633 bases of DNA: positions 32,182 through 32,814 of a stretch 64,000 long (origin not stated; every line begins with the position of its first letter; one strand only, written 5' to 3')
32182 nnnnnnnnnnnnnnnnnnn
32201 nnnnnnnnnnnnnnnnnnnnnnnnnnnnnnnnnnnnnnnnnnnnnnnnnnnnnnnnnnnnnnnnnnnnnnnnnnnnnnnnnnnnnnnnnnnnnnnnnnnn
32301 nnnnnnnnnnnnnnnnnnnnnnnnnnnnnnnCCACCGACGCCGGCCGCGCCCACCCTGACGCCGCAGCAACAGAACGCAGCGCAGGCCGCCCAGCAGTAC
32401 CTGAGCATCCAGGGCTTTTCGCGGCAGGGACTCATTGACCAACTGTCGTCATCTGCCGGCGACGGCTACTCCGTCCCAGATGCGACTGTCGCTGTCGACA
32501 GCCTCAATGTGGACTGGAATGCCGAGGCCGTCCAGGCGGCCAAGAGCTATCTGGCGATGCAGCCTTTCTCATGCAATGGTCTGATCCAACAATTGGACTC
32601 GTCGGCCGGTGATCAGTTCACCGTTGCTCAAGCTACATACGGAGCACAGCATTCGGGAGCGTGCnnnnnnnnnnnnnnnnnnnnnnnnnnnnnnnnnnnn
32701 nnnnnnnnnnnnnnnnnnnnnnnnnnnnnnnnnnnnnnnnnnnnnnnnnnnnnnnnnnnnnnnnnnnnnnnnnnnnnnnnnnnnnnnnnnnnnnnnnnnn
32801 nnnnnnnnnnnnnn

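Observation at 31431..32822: tRNA-Leu(UAA) followed by a 1.3-kb A/T-richer insert bounded by a degenerate copy of the tRNA 3' end, carrying a double-Ltp-domain membrane protein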

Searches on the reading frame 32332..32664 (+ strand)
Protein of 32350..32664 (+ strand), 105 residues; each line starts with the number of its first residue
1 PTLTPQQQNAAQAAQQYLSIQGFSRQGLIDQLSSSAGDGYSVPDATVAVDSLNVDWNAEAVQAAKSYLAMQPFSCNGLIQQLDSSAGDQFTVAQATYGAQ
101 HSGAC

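Call 48: search_dna_similar(query=window:32350-32664:+, collection=phages, mode=protein, max_rows=25)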
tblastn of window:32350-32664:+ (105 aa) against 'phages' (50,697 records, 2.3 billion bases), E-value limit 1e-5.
Records with a match: 109; places in all: 119; records where one place covers at least 80% of the query: 73.
Best place of each record, by identity: 60-80% 1; <60% 108.
By first word of the organism name: Gordonia 66; Streptococcus 12; Lactobacillus 8; Bacteriophage 6; Propionibacterium 4; Staphylococcus 3; Acinetobacter 2; Psychrobacter 2; Ruminococcus 2; Leuconostoc 1; and 3 more.
By host as written in the record: Gordonia terrae 3612 41; Gordonia terrae NRRL B-16283 9; - 7; Gordonia rubripertincta NRRL B-16540 7; Gordonia terrae CAG3 7; Propionibacterium freudenreichii 4; Acinetobacter baumannii 2; Psychrobacter sp. MV2 2; and 25 more.
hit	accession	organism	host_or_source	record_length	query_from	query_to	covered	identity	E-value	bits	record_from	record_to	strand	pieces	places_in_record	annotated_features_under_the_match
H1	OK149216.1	Acinetobacter phage vB_IME_Ab2712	Acinetobacter baumannii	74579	17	105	85%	62.9%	2e-27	109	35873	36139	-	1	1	record has no annotation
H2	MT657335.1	Gordonia phage Mariokart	Gordonia terrae 3612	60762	1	103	98%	52.3%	1e-23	99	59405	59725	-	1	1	80: lipoprotein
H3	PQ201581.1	Acinetobacter phage AbIPP1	Acinetobacter baumannii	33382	17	105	85%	59.6%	1e-30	119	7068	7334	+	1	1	superinfection exclusion lipoprotein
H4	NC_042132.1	Gordonia phage Sour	Gordonia terrae NRRL B-16283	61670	1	103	98%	51.4%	5e-20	89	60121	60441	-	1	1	76: superinfection exclusion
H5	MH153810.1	Gordonia phage Sour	Gordonia terrae NRRL B-16283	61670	1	103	98%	51.4%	5e-20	89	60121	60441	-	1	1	76: lipoprotein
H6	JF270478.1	Psychrobacter phage Psymv2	Psychrobacter sp. MV2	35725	17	105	85%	58.4%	7e-30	116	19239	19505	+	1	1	superinfection exclusion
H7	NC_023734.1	Psychrobacter phage Psymv2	Psychrobacter sp. MV2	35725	17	105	85%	58.4%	7e-30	116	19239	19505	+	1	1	superinfection exclusion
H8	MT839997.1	Bacteriophage sp.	human fecal samples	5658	17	103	83%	58.6%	7e-23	97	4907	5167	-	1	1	record has no annotation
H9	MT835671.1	Bacteriophage sp.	human fecal samples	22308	17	100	80%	58.3%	2e-24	100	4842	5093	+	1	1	record has no annotation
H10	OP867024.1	Gordonia phage Hanem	Gordonia rubripertincta NRRL B-16540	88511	2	102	96%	47.5%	6e-17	80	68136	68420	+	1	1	90: lipoprotein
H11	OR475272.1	Gordonia Phage Schomber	Gordonia rubripertincta NRRL B-16540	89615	2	102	96%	47.5%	6e-17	80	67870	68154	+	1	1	89: lipoprotein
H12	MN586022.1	Gordonia phage Chidiebere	Gordonia rubripertincta NRRL B-16540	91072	2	102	96%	47.5%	6e-17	80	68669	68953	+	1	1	91: lipoprotein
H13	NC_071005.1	Gordonia phage Chidiebere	Gordonia rubripertincta NRRL B-16540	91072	2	102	96%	47.5%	6e-17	80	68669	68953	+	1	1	91: lipoprotein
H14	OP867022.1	Gordonia phage Kabocha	Gordonia rubripertincta NRRL B-16540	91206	2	102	96%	47.5%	6e-17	80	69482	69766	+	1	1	92: lipoprotein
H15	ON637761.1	Gordonia phage Flatwoods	Gordonia terrae 3612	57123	1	103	98%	43.8%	8e-8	54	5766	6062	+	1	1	11: lipoprotein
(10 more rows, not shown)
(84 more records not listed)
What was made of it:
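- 109 phage records encode the module (call 48). The module is frequent in temperate phages of Gordonia, Streptococcus, Lactobacillus and others (call 48).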

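Call 76: predict_structure(alignment_id=A1)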
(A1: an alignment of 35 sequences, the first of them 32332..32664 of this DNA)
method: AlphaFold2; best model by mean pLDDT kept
length: 111 residues; sequences in the alignment: 35
mean_pLDDT: 93.5   pTM: 0.82
mean pLDDT of the five models: 93.5, 92.9, 91.8, 91.0, 90.0
residues with pLDDT >= 90: 98; 70-90: 6; 50-70: 6; < 50: 1
segments of 3 or more residues with pLDDT < 50: none
pLDDT, mean of each block of 10 residues (from residue 1): 67 97 96 97 96 97 98 95 97 94 95 86
secondary structure, 60 per line:
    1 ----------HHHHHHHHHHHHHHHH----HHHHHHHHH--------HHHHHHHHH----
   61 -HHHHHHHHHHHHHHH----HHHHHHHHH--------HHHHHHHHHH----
elements in order: H11-26 H31-39 H48-56 H62-76 H81-89 H98-107
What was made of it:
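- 32350..32664 (+): Double Ltp repeat domain: six helices, net charge -6, two nearly invariant Cys. AlphaFold2 model pLDDT 93.5 (call 76).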

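Call 78: fold_search(model_id=the predicted structure, library=pdb)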
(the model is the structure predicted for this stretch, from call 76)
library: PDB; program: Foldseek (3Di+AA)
matches with E <= 10: 71; with E <= 0.001: 2
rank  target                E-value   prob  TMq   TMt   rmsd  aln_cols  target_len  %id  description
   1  4eqq_A                6.1e-05  1.00  0.79  0.85   1.3        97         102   31  Structure of Ltp, a superinfection exclusion protein from the Streptococcus thermophilus temperate phage TP-J34 (released 2013-06-05)
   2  4eqq_B                1.2e-04  1.00  0.79  0.89   1.4        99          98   30  Structure of Ltp, a superinfection exclusion protein from the Streptococcus thermophilus temperate phage TP-J34 (released 2013-06-05)
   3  3d5l_A                7.1e-01  0.93  0.61  0.37   3.1       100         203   14  Crystal structure of regulatory protein RecX (released 2008-06-10)
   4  3dfg                  1.6e+00  0.75  0.57  0.47   4.1        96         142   14  Crystal Structure of RecX: A Potent Inhibitor Protein of RecA from Xanthomonas campestris (released 2008-11-04)
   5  3e3v                  1.6e+00  0.57  0.52  0.40   4.5        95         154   17  Crystal structure of RecX from Lactobacillus salivarius (released 2008-09-02)
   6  9bps_B                2.4e+00  0.09  0.27  0.08  11.4       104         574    8  Plasmodium falciparum apicoplast DNA polymerase mutant - K417M (released 2025-05-14)
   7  7sxl_A                2.6e+00  0.08  0.27  0.08  11.4       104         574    8  Plasmodium falciparum apicoplast DNA polymerase (exo-minus) without affinity tag (released 2022-10-26)
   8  7sxq_A                2.7e+00  0.08  0.27  0.08  11.4       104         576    8  Plasmodium falciparum apicoplast DNA polymerase (exo-minus) without affinity tag (released 2022-10-19)
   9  7qij_KC               2.7e+00  0.06  0.23  0.22  12.1       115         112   20  Complex of the Yersinia enterocolitica Type III secretion export gate YscV with substrate:chaperone complex YscX:YscY (released 2022-06-01)
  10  1hjp                  2.7e+00  0.05  0.20  0.13  13.3       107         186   13  HOLLIDAY JUNCTION BINDING PROTEIN RUVA FROM E. COLI (released 1998-02-25)
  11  8xje_A                3.6e+00  0.10  0.34  0.27  10.5       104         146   10  Crystal structure of the YqeY protein from Campylobacter jejuni (released 2024-05-22)
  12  8p0w_J                3.6e+00  0.07  0.29  0.17  12.4       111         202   10  Structure of the human Commander complex COMMD ring (released 2024-03-20)
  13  8kg8_4                3.8e+00  0.08  0.32  0.06  17.2       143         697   10  Yeast replisome in state II (released 2023-12-06)
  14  7rds                  3.8e+00  0.04  0.24  0.15  13.1       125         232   11  Structure of human NTHL1 (released 2021-12-29)
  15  7sxq_B                4.0e+00  0.07  0.27  0.07  11.5       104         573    9  Plasmodium falciparum apicoplast DNA polymerase (exo-minus) without affinity tag (released 2022-10-19)
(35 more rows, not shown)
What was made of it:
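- Closest known: Ltp of Streptococcus thermophilus temperate phage TP-J34. Same: The model superposes on 4eqq at rmsd 1.3 A, TM 0.79-0.85, 31% identity (call 78).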
